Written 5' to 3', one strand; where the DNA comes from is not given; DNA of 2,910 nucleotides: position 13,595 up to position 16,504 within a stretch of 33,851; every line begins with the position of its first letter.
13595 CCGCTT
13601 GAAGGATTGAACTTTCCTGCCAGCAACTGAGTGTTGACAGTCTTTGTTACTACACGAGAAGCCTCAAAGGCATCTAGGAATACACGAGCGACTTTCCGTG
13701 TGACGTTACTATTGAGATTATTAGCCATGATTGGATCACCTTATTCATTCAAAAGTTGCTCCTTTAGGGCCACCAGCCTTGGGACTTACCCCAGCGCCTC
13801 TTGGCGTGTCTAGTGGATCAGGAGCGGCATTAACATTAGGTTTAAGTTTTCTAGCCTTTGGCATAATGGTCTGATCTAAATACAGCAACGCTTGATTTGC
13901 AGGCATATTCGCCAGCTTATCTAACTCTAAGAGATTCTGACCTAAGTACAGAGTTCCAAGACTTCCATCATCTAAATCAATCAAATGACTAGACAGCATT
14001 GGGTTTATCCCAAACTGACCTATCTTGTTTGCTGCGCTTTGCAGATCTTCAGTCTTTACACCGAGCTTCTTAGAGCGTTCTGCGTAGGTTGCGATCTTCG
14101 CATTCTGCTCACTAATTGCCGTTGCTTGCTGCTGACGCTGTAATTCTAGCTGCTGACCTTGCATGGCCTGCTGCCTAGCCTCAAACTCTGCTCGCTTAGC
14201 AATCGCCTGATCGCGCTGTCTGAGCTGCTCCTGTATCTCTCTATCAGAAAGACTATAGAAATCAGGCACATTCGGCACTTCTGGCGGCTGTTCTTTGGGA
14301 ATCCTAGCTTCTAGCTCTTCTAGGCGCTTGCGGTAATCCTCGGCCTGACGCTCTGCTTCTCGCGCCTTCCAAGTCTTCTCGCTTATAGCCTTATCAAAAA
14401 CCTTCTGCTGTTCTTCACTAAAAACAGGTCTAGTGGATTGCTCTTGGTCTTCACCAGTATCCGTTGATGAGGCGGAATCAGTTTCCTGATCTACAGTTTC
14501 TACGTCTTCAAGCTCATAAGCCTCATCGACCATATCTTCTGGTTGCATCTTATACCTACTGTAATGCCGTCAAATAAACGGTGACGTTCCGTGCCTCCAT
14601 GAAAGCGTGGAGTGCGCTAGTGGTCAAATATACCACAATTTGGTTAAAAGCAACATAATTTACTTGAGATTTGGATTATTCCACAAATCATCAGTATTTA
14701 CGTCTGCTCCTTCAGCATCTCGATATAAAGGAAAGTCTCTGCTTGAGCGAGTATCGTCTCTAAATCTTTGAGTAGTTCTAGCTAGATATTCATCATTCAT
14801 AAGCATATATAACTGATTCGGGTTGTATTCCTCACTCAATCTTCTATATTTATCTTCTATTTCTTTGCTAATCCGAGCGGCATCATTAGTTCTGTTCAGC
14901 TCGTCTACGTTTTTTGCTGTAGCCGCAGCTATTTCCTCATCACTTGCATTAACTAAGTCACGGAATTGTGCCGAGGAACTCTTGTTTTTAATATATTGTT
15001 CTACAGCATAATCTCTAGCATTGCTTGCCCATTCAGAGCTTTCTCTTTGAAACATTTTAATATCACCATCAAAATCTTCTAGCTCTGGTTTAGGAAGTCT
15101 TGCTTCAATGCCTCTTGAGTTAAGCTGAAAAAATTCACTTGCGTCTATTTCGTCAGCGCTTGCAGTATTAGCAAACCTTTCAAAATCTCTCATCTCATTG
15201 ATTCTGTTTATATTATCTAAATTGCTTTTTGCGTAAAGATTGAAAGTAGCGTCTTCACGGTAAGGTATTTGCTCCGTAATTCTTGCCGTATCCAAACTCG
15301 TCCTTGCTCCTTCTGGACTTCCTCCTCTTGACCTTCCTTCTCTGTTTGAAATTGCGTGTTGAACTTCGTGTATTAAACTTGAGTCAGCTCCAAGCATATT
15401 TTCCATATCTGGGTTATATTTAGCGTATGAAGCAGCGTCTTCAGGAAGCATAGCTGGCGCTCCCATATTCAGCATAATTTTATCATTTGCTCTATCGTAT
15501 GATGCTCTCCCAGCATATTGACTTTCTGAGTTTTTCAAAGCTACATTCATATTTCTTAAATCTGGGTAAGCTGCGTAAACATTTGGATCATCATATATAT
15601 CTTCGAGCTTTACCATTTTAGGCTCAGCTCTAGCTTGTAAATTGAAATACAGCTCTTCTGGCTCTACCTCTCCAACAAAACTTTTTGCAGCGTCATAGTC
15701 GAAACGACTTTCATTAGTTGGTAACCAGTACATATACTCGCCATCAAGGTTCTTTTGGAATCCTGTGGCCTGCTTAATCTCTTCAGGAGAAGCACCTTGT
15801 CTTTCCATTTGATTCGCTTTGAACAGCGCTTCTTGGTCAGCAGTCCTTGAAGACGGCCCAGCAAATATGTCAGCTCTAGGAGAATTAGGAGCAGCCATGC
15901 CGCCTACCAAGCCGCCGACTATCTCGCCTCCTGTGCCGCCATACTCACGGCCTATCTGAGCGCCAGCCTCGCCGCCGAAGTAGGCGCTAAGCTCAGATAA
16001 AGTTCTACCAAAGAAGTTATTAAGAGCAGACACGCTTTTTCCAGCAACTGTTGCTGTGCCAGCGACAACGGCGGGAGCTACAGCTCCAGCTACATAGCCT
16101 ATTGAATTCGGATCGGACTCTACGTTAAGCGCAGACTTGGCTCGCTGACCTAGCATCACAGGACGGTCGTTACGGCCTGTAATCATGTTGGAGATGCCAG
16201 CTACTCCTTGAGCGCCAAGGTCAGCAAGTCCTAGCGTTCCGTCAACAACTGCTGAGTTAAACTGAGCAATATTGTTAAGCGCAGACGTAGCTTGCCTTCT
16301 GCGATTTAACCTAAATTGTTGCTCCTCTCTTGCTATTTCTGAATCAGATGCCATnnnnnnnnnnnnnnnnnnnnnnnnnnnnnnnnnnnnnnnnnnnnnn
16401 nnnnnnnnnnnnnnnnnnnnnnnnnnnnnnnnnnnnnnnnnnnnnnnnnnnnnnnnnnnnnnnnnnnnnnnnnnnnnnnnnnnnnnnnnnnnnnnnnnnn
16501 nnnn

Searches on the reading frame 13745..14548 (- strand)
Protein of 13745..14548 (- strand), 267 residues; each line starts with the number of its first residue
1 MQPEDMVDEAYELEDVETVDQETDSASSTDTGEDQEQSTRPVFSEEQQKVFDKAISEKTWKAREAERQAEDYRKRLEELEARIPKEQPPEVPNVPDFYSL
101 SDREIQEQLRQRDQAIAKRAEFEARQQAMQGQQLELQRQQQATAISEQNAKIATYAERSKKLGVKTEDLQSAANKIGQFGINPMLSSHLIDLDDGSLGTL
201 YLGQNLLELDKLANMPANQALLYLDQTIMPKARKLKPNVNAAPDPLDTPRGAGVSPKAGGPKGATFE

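Call 3: search_protein_families(library=pfam, proteins=[window:13745-14548:-], max_evalue=1)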
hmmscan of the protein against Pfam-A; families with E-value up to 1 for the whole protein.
window:13745-14548:- (267 aa): 4 families
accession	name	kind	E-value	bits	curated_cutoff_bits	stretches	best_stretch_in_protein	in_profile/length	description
PF15397.11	DUF4618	-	0.015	15.2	34.9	1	10-85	137-211/258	Domain of unknown function (DUF4618)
PF22308.1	DUF6969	-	0.03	14.4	27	1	60-137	119-196/201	Domain of unknown function (DUF6969)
PF24422.1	DUF7552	-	0.18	12.5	27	1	60-86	42-68/76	Domain of unknown function (DUF7552)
PF24017.2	Beta-prop_SCAP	-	0.9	8.7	100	0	42-167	55-170/497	SCAP Beta-propeller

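Call 4: search_protein_families(library=phrogs, proteins=[window:13745-14548:-], max_evalue=0.1)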
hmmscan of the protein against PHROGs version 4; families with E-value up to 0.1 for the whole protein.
window:13745-14548:- (267 aa): 1 family
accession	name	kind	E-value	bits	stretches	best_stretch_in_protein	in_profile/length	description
phrog_8865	-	head and packaging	2.7e-19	71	1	9-257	38-273/297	head scaffolding protein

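Call 25: find_homologous_proteins(query=window:13745-14548:-, max_evalue=0.001)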
Query window:13745-14548:- (267 aa): 136 proteins with E <= 0.001 among 1101 candidates; the best 120 are listed.
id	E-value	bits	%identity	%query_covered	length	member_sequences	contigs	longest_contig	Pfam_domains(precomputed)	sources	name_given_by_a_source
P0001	2.3e-156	537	94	100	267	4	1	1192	-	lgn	-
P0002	3.0e-154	530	93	100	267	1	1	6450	-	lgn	-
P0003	4.4e-154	529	93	100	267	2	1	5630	-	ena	-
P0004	1.0e-153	528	93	100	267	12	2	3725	-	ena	-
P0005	5.2e-152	523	92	100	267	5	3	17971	-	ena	-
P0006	6.7e-152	522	92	100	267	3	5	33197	-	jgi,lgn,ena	-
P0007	1.8e-151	521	91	100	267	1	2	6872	-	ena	-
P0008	7.9e-151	519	91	100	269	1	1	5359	-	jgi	-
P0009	1.5e-150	518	90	100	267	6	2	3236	-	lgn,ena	-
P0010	1.7e-149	514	90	100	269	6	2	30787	-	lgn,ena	-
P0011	6.7e-147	506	89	100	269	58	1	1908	-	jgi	-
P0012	3.9e-140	484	84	100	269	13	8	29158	-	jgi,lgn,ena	jgi:hypothetical protein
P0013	1.4e-139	482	84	100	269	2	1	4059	-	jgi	-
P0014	1.8e-139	481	84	100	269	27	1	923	-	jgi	-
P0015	1.9e-139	481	84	100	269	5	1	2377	-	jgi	jgi:hypothetical protein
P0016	1.9e-139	481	84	100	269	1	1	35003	-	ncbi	-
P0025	9.4e-129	446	77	100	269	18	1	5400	-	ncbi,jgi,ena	-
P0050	1.5e-64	236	49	100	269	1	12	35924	-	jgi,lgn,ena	-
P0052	8.7e-64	234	47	100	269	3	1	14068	-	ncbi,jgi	-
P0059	1.7e-59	220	48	100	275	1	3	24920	-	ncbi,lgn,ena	-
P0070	1.5e-56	210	47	91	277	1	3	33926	-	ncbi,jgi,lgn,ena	jgi:hypothetical protein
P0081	2.3e-56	209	47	91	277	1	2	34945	-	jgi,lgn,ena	jgi:hypothetical protein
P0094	6.4e-56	208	46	93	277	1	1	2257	-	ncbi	-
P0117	1.0e-52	198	45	85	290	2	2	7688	-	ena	-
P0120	2.7e-52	196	44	99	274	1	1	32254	-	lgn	-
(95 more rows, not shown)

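Call 28: find_encoding_contigs(protein=P0120, flank=10000, max_places=1)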
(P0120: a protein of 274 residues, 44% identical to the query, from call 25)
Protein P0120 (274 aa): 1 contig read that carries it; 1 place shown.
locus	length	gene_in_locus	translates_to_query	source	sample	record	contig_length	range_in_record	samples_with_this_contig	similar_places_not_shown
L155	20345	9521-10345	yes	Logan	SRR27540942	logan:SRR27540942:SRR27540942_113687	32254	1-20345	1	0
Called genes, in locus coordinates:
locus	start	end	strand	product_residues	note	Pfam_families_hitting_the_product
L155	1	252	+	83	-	?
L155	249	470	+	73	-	-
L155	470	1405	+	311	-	-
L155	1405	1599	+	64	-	-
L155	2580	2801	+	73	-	-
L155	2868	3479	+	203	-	-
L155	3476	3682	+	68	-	-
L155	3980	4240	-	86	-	-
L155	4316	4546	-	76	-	-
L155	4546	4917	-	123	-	-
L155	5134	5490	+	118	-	-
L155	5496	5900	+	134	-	PF20901:Sf6_terminase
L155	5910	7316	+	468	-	PF04466:Terminase_3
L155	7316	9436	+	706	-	PF16510:P22_portal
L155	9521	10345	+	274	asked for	-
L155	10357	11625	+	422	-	PF11651:P22_CoatProtein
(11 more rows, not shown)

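Call 29: find_encoding_contigs(protein=P0081, flank=10000, max_places=1)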
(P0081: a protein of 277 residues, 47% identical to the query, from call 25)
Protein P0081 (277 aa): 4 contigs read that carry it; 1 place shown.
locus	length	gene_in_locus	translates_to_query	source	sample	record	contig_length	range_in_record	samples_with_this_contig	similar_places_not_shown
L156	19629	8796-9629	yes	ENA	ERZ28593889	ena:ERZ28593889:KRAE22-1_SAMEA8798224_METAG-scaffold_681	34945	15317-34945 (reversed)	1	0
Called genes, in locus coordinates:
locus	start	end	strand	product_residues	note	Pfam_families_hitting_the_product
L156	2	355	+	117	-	?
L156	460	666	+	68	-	-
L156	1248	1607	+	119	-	-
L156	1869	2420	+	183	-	-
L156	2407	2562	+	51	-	-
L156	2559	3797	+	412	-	PF02195:ParB_N, PF01555:N6_N4_Mtase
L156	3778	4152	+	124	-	-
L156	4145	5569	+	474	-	PF04466:Terminase_3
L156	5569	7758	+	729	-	PF16510:P22_portal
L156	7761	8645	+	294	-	PF18760:ART-PolyVal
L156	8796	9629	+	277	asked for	-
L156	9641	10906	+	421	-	PF11651:P22_CoatProtein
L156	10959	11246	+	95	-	-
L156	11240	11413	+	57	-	-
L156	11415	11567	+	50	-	-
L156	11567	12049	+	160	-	PF11650:P22_Tail-4 (weak)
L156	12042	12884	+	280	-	-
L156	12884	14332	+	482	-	PF11134:Phage_stabilise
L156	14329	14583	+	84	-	-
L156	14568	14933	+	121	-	-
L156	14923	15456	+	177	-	-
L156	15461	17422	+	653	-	-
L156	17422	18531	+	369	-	-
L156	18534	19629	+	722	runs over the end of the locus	-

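Call 30: find_encoding_contigs(protein=P0050, flank=10000, max_places=1)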
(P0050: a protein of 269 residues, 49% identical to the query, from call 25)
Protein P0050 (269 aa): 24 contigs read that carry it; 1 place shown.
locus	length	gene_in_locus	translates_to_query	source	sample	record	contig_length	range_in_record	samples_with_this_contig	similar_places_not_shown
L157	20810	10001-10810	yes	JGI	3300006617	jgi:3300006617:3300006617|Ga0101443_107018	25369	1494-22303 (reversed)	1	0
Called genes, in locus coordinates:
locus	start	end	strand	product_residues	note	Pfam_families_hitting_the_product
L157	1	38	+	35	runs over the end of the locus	-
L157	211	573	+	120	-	-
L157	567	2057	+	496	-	PF00270:DEAD, PF04851:ResIII, PF18766:SWI2_SNF2 (weak), PF00271:Helicase_C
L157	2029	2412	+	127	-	PF01807:Zn_ribbon_DnaG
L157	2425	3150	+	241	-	-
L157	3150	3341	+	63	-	-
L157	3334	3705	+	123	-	-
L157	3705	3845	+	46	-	-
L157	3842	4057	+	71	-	PF11753:DUF3310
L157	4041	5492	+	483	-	PF04466:Terminase_3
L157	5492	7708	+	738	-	PF16510:P22_portal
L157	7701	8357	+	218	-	-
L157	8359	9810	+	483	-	-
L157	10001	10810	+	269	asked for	-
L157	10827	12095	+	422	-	PF11651:P22_CoatProtein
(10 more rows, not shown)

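Call 31: find_encoding_contigs(protein=P0117, flank=10000, max_places=1)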
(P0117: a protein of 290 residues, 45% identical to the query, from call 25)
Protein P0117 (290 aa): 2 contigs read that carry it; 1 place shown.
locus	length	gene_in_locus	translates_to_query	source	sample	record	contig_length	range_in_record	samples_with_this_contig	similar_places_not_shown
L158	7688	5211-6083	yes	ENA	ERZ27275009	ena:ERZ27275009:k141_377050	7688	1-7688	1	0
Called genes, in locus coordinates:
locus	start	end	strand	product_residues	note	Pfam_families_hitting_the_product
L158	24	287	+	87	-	-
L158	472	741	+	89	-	PF27050:Phage_P22_Y8K6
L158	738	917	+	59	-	-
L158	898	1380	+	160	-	PF20901:Sf6_terminase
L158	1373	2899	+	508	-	-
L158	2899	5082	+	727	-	PF16510:P22_portal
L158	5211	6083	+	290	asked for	-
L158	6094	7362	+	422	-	PF11651:P22_CoatProtein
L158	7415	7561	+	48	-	-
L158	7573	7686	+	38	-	?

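Call 42: search_dna_similar(query=window:13745-14548:-, collection=phages, mode=protein, max_evalue=10, max_rows=40, rows=spread)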
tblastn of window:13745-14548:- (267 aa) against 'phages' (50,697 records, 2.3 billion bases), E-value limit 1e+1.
Records with a match: 1; places in all: 1; records where one place covers at least 80% of the query: 0.
Best place of each record, by identity: <60% 1.
By first word of the organism name: Pseudoalteromonas 1.
By host as written in the record: Pseudoalteromonas sp. H6 1.
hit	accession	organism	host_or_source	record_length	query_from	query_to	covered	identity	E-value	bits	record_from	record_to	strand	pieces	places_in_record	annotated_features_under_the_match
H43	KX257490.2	Pseudoalteromonas virus vB_PspP-H6/1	Pseudoalteromonas sp. H6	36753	86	267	68%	36.8%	1e-20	96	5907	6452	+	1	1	putative scaffolding protein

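Call 67: list_cluster_members(proteins=[P0016, P0025, P0052, P0059, P0070, P0094])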
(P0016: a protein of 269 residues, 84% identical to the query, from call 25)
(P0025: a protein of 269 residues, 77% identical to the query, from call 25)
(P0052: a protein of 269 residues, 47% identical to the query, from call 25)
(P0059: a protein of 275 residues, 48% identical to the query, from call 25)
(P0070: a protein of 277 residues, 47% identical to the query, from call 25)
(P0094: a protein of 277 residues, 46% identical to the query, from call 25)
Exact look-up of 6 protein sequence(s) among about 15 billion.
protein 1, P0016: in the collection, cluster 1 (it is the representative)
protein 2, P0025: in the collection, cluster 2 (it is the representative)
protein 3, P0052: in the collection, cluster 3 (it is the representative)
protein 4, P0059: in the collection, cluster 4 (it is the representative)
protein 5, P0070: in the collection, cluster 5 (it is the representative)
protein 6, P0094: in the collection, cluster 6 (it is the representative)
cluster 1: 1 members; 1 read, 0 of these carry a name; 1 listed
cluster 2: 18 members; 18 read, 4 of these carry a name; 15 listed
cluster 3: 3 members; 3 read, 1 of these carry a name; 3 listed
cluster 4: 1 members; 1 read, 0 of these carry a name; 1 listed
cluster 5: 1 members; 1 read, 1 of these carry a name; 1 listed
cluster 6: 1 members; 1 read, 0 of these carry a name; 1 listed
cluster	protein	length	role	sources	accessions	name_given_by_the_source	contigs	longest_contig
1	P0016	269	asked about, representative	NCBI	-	-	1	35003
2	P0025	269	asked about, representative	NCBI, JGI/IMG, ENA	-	-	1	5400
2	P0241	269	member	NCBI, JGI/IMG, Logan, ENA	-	hypothetical protein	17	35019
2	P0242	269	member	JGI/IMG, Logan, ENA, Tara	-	strand:+ start:22 stop:831 length:810 start_codon:yes stop_codon:yes gene_type:complete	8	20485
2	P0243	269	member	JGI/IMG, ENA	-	hypothetical protein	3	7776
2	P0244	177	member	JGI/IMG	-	hypothetical protein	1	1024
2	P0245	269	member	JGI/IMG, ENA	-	-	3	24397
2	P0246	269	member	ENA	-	-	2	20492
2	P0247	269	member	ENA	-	-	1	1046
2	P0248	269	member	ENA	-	-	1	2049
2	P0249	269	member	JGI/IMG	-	-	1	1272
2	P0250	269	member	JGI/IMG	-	-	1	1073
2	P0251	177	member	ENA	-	-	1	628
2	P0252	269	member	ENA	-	-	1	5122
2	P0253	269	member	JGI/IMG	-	-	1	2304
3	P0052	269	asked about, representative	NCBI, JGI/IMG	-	-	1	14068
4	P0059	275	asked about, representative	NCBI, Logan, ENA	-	-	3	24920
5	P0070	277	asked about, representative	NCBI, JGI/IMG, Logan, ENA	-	hypothetical protein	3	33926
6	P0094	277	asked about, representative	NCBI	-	-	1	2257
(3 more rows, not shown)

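Call 83: search_protein_families(library=pfam, proteins=[L156:10959-11246:+, L156:7761-8645:+], max_evalue=0.01)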
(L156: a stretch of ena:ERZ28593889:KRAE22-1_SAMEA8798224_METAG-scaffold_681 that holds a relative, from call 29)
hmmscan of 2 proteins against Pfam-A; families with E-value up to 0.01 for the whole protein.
L156:10959-11246:+ (95 aa): 0 families

L156:7761-8645:+ (294 aa): 1 family
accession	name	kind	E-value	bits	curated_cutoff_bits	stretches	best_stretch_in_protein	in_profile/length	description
PF18760.7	ART-PolyVal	-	1.5e-10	42.4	31.2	1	134-251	6-132/140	ADP-Ribosyltransferase in polyvalent proteins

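Call 92: predict_structure(alignment_id=A3)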
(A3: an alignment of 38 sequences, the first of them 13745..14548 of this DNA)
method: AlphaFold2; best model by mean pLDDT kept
length: 267 residues; sequences in the alignment: 38
mean_pLDDT: 73.7   pTM: 0.44
mean pLDDT of the five models: 73.7, 73.4, 72.8, 70.3, 69.2
residues with pLDDT >= 90: 53; 70-90: 128; 50-70: 29; < 50: 57
segments of 3 or more residues with pLDDT < 50: 4-38, 240-251, 257-260, 265-267
pLDDT, mean of each block of 10 residues (from residue 1): 40 36 37 44 71 79 79 77 63 80 87 88 89 92 92 90 87 89 89 90 90 89 90 69 48 49 48
secondary structure, 60 per line:
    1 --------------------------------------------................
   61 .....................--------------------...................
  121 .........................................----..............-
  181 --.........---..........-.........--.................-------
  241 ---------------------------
elements in order: H45-81 H102-161 H166-179 H183-191 H195-204 H206-214 H217-233

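Call 99: search_protein_families(library=ncbifam, proteins=[window:13745-14548:-], max_evalue=0.1)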
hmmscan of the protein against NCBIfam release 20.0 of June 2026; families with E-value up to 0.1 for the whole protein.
window:13745-14548:- (267 aa): 0 families

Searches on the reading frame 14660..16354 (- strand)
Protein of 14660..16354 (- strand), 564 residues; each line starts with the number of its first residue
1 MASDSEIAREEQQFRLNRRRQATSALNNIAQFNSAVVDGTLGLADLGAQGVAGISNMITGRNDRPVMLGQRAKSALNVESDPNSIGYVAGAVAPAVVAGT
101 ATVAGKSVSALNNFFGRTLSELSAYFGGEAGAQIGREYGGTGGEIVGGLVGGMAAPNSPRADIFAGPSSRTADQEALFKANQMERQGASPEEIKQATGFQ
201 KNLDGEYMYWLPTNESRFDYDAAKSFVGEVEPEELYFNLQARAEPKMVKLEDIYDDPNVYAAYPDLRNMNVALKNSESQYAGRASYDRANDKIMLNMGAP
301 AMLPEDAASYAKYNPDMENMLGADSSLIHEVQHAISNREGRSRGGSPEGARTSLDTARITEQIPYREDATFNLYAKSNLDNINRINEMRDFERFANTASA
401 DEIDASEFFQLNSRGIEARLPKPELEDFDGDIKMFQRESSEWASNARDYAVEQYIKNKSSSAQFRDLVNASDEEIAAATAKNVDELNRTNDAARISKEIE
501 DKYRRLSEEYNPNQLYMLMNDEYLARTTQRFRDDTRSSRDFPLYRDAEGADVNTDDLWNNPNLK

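Call 3: search_protein_families(library=pfam, proteins=[window:14660-16354:-], max_evalue=1)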
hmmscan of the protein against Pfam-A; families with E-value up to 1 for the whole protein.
window:14660-16354:- (564 aa): 1 family
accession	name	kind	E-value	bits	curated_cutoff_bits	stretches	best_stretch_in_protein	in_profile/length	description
PF18838.6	LPD23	-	1.2e-09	38.2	27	1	163-212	2-51/58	Large polyvalent protein associated domain 23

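Call 4: search_protein_families(library=phrogs, proteins=[window:14660-16354:-], max_evalue=0.1)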
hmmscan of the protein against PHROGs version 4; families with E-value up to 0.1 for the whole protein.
window:14660-16354:- (564 aa): 2 families
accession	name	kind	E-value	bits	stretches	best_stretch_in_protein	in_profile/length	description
phrog_648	-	head and packaging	0.00015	22.5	1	413-493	95-177/286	head scaffolding protein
phrog_13543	-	unknown function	0.00028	19.4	0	162-275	1177-1287/1879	-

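Call 83: search_protein_families(library=pfam, proteins=[window:14660-16354:-], max_evalue=0.01)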
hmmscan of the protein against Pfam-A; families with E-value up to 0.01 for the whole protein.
window:14660-16354:- (564 aa): 1 family
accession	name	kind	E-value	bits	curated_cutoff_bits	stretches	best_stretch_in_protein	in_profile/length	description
PF18838.6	LPD23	-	1.2e-09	38.2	27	1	163-212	2-51/58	Large polyvalent protein associated domain 23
